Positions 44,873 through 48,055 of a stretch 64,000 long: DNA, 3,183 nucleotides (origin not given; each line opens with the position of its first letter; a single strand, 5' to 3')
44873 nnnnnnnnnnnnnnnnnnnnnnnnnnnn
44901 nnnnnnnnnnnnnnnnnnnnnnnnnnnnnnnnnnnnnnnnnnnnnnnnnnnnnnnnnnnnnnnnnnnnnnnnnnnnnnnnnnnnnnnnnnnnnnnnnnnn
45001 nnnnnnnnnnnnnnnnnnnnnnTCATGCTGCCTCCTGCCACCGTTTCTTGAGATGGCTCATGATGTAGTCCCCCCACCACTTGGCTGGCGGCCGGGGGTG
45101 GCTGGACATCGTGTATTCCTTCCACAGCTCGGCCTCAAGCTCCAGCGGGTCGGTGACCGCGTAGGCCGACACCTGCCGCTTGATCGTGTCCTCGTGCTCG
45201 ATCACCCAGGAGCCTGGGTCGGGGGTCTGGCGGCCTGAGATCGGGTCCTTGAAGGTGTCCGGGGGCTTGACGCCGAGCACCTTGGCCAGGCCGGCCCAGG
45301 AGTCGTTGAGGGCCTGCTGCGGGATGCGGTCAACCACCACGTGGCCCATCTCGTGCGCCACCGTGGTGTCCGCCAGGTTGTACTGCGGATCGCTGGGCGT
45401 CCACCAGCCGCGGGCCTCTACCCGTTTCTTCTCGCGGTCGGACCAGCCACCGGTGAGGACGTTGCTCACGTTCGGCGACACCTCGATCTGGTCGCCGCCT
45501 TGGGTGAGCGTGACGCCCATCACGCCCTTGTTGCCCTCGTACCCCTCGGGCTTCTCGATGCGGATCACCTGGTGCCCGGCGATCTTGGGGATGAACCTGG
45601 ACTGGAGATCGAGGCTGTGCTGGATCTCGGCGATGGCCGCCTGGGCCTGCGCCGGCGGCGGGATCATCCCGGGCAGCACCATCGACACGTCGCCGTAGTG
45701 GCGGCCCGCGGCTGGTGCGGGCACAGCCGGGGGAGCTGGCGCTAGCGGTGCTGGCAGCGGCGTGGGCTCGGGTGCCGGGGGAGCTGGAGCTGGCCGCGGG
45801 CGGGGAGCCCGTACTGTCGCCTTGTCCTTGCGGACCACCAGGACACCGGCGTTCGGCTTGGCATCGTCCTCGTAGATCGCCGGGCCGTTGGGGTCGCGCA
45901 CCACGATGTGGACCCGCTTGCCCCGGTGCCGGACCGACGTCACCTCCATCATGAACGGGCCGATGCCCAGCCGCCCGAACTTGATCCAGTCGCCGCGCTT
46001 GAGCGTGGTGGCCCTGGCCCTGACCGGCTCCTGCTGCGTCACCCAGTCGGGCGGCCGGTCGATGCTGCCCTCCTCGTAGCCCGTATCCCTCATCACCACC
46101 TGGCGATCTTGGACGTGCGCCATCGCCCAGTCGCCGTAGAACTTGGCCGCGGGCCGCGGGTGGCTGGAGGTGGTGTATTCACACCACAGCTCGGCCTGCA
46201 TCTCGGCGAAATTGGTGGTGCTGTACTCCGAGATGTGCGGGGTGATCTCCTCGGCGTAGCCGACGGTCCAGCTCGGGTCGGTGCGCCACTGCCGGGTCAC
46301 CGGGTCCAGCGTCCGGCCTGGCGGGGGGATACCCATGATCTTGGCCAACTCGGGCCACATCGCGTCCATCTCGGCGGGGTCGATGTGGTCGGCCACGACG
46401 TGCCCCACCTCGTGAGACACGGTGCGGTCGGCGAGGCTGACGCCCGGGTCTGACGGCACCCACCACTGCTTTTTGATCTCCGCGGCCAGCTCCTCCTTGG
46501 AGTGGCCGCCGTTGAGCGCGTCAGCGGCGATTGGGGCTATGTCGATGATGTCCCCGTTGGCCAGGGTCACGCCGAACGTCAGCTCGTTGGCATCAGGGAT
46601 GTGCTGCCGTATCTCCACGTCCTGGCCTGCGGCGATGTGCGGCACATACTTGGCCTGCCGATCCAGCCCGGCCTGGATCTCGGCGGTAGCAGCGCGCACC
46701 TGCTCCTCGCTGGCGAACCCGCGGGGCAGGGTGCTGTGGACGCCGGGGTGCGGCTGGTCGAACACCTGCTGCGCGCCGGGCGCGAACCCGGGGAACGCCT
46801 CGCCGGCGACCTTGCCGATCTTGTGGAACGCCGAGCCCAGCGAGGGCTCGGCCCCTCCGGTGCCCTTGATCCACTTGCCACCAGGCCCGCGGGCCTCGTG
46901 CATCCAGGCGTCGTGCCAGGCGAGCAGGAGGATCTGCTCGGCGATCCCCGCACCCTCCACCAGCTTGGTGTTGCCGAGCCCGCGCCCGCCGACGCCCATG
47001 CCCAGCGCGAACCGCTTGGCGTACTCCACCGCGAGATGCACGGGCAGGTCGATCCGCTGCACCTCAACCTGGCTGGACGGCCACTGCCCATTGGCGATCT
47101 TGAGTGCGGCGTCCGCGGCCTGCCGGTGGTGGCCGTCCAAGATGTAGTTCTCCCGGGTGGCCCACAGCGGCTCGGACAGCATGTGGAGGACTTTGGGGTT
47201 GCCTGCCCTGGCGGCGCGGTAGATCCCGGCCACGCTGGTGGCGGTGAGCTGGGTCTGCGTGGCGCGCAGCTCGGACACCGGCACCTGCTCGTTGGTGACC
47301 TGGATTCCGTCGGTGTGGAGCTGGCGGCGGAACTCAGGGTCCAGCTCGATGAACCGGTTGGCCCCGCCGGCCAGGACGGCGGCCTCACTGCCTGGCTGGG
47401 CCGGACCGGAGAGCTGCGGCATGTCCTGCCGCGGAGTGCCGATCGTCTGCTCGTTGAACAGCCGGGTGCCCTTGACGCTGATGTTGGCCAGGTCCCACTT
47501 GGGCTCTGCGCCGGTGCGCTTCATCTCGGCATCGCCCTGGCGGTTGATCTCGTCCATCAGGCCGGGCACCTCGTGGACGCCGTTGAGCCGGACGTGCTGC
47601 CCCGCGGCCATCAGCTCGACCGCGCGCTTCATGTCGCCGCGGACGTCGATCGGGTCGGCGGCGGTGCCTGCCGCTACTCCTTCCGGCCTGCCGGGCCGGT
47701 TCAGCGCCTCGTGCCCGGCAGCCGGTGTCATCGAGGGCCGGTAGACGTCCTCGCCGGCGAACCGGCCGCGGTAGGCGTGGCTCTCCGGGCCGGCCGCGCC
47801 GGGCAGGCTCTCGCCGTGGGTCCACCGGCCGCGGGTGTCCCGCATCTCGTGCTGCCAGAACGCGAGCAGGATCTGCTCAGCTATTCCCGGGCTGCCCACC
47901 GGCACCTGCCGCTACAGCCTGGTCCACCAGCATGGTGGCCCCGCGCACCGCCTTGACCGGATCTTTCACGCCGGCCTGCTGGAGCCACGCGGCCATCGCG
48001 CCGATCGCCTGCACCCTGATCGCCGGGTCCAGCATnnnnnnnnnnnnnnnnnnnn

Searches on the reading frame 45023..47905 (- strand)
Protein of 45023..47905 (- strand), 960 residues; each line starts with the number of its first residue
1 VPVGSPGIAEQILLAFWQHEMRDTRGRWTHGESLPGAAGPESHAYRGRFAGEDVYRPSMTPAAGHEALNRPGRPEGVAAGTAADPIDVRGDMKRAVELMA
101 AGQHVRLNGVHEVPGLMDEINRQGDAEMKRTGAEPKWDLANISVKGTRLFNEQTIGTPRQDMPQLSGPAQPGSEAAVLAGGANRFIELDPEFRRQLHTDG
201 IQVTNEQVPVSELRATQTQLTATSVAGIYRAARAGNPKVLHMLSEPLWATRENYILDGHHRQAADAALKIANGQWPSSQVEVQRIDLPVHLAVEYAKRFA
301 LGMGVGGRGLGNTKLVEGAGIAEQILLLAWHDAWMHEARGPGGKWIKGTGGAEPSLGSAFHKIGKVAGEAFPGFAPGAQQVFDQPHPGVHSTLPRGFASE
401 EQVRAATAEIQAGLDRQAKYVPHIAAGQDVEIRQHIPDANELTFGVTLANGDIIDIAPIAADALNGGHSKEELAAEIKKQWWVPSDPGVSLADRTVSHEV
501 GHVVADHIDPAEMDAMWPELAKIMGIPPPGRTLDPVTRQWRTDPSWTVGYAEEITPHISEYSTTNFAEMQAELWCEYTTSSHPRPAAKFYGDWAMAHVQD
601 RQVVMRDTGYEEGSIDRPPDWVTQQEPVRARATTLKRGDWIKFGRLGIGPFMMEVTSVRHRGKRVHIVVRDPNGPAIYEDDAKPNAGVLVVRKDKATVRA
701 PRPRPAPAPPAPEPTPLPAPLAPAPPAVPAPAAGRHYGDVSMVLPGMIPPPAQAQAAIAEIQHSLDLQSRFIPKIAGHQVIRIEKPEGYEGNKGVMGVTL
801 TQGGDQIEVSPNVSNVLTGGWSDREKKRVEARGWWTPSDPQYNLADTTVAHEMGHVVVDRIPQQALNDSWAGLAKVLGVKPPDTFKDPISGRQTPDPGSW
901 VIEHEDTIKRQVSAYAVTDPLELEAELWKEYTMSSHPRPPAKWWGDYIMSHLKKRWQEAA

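Call 15: search_protein_families(library=phrogs, proteins=[window:45023-47905:-], max_evalue=0.001)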
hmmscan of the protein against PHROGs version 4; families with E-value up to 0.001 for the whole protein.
window:45023-47905:- (960 aa): 2 families
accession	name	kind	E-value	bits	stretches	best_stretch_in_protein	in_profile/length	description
phrog_2859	-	unknown function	3.2e-13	49.5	1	134-300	318-457/740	-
phrog_324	-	head and packaging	0.00036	20.6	0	552-588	564-600/624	head morphogenesis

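Call 16: search_protein_families(library=pfam, proteins=[window:45023-47905:-], max_evalue=0.001)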
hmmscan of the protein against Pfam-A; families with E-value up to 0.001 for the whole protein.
window:45023-47905:- (960 aa): 0 families
